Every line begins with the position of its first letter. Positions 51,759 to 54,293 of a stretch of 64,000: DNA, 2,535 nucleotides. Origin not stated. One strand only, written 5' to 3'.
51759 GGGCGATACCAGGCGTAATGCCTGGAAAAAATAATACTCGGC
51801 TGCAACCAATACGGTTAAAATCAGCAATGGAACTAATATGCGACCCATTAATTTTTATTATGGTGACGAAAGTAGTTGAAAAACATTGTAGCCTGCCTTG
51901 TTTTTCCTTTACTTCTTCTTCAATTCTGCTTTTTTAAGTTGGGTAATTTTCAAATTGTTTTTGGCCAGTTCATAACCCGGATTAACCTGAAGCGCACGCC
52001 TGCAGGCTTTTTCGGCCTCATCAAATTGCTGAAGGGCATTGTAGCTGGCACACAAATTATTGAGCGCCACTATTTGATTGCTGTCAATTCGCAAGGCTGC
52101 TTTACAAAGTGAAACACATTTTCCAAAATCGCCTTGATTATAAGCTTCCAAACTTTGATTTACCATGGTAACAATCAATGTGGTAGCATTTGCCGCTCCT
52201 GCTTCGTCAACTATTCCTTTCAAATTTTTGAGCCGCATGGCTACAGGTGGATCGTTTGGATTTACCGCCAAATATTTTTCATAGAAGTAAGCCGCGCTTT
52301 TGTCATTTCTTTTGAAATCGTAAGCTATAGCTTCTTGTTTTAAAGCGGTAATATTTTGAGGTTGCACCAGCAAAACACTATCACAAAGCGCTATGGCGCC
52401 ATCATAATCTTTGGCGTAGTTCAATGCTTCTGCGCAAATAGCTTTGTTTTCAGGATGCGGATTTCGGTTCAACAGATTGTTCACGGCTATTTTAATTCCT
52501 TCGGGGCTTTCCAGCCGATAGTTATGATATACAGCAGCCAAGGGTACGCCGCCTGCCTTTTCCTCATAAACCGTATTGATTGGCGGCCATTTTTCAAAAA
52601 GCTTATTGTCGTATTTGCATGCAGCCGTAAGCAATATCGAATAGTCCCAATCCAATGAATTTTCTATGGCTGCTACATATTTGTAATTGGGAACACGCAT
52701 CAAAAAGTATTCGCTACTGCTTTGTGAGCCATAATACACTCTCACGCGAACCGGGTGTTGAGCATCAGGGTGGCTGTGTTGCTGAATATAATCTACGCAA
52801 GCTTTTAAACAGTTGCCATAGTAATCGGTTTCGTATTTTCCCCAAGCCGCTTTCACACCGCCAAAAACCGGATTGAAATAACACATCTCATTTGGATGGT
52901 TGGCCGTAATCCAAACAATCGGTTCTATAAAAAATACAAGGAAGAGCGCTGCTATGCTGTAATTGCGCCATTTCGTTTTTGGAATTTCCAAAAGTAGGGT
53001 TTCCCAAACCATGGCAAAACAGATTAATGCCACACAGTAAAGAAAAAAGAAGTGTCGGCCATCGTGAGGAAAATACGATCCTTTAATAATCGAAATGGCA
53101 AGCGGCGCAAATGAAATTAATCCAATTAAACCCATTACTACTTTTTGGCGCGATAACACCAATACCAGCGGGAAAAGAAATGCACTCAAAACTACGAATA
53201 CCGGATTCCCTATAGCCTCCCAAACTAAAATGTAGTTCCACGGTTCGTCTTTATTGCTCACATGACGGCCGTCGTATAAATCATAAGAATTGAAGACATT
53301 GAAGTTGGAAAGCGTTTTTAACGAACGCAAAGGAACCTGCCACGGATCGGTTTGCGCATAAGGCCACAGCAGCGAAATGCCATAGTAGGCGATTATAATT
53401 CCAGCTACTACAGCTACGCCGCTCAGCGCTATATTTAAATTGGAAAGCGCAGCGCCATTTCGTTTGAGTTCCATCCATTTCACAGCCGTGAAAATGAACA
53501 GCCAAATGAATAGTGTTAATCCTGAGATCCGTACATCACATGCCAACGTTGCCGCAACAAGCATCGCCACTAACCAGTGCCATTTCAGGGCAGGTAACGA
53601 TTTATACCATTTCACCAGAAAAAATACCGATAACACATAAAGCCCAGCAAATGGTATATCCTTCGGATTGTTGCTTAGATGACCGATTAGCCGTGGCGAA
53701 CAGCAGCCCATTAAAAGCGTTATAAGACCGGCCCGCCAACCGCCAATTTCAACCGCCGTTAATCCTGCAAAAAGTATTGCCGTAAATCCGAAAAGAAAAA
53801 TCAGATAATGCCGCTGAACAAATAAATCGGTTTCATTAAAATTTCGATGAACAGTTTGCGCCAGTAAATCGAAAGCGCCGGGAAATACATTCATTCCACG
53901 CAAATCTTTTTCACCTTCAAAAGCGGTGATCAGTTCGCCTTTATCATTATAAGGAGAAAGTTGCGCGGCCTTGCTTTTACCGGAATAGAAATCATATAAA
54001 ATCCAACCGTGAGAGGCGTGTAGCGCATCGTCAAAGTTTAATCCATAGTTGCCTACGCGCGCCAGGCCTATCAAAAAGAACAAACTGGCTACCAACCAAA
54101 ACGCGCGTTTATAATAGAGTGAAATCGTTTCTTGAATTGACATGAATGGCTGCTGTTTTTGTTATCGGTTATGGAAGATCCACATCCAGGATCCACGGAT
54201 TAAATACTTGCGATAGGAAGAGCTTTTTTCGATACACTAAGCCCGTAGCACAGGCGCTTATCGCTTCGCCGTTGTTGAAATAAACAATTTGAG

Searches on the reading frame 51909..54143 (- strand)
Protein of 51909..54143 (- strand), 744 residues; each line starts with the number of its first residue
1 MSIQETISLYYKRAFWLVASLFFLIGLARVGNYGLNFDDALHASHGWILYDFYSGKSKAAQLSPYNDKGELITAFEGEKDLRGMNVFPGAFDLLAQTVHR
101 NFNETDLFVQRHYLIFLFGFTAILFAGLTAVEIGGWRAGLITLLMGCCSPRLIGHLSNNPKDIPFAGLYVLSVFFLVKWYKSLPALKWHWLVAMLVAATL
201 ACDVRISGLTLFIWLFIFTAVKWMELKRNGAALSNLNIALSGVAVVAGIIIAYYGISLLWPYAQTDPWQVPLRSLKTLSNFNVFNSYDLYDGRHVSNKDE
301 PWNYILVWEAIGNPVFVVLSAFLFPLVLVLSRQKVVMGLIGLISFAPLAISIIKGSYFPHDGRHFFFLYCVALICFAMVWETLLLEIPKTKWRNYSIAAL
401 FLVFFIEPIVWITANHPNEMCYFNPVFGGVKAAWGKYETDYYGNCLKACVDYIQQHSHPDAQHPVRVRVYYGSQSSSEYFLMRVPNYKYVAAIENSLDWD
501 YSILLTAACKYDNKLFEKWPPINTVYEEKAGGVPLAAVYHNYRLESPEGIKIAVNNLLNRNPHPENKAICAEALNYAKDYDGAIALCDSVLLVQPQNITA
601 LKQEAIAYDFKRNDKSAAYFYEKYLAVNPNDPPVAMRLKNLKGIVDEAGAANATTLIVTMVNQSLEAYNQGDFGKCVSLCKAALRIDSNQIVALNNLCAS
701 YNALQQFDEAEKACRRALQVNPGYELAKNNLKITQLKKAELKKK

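Call 91: search_protein_families(library=pfam, proteins=[window:51909-54143:-], max_evalue=0.00001)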
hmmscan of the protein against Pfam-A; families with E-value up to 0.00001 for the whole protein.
window:51909-54143:- (744 aa): 5 families
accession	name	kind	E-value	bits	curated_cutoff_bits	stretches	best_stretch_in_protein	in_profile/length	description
PF00515.34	TPR_1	-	1.4e-11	44.1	27.8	1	693-724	3-34/34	Tetratricopeptide repeat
PF07719.23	TPR_2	-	2.6e-09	36.9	27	0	693-723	3-33/34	Tetratricopeptide repeat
PF13428.12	TPR_14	-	1.1e-08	35.4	23.5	0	697-727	7-37/44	Tetratricopeptide repeat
PF14559.12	TPR_19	-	2.3e-08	34.7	25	0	670-724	4-58/68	Tetratricopeptide repeat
PF13424.12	TPR_12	-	3.7e-06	27.5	30.1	0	692-720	4-32/77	Tetratricopeptide repeat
